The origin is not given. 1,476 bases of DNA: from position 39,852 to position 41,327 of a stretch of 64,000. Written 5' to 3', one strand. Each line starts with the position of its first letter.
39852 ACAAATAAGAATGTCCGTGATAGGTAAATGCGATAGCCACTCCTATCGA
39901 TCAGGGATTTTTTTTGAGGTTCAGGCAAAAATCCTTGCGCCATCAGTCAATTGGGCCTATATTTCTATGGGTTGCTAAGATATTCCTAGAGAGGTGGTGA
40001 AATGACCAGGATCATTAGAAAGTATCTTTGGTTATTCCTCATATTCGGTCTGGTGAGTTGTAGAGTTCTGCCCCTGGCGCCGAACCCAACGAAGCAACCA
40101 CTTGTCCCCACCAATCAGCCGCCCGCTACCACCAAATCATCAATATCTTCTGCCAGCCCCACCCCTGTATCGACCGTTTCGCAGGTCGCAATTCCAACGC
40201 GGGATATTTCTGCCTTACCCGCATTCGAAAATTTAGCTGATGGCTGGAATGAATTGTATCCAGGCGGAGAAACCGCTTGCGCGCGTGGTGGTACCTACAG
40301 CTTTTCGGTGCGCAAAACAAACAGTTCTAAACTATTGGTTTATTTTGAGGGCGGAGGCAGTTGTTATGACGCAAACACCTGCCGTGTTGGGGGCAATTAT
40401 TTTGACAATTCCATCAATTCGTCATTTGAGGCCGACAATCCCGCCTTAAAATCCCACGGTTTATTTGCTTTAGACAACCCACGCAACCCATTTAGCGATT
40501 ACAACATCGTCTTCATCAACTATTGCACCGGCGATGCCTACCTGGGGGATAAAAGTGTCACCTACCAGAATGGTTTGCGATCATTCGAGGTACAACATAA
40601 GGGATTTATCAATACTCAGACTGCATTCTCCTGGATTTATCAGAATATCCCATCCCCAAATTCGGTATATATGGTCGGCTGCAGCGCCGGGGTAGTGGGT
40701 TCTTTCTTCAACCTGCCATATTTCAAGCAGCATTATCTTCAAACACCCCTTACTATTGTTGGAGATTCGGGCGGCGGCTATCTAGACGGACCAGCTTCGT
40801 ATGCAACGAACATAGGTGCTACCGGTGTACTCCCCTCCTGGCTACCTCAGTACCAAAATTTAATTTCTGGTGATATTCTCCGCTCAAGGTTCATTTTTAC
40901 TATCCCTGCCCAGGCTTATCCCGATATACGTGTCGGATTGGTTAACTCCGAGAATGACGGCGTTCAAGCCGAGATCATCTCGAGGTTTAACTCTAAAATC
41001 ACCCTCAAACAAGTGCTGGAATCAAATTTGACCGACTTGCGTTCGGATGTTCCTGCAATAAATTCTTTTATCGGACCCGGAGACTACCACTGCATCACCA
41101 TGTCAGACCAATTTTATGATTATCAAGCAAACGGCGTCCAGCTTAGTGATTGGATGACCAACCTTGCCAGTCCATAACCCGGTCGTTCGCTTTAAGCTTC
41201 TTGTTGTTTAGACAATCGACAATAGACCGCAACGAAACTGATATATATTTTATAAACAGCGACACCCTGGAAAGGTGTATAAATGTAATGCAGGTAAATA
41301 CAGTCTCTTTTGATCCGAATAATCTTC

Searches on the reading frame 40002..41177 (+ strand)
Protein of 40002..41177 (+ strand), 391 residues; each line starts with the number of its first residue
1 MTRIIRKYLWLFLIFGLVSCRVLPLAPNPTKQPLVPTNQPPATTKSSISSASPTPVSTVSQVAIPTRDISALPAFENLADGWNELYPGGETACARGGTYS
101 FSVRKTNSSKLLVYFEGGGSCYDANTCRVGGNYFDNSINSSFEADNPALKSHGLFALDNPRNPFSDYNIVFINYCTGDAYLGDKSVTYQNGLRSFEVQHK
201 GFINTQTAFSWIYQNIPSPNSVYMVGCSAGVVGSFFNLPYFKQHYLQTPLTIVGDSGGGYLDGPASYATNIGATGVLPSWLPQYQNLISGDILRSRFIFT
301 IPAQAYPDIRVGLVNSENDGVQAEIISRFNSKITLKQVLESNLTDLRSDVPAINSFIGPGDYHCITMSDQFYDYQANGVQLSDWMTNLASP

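Call 6: search_protein_families(library=pfam, proteins=[window:40002-41177:+], max_evalue=0.001)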
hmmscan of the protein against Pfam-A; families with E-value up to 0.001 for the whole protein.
window:40002-41177:+ (391 aa): 1 family
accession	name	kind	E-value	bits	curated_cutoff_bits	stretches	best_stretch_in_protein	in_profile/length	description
PF03283.19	PAE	-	5.6e-17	62.3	26.6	1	93-262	24-190/355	Pectinacetylesterase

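Call 59: list_cluster_members(proteins=[L001:13481-16477:+, L001:16502-21208:+, L001:7800-8987:+, window:40002-41177:+, window:41773-42564:+, window:33933-35276:+, L001:2848-4167:+])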
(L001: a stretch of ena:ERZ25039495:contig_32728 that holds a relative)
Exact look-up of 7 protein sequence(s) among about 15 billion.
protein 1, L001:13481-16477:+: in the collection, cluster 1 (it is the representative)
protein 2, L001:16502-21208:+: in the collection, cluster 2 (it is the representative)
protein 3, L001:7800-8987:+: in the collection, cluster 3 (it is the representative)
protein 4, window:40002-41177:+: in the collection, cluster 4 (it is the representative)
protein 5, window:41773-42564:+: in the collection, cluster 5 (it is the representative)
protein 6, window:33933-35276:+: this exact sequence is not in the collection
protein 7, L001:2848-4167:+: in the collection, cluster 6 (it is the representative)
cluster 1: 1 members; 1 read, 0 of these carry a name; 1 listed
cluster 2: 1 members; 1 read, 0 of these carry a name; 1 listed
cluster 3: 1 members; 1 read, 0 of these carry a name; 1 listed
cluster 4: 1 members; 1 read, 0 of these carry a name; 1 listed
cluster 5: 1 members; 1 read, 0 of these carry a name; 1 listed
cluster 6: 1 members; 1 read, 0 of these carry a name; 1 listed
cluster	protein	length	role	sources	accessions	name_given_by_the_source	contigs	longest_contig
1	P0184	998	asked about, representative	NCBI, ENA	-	-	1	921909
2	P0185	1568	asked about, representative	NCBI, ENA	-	-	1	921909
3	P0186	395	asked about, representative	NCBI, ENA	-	-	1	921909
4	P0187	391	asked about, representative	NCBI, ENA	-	-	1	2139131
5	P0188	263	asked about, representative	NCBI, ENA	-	-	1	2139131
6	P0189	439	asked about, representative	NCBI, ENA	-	-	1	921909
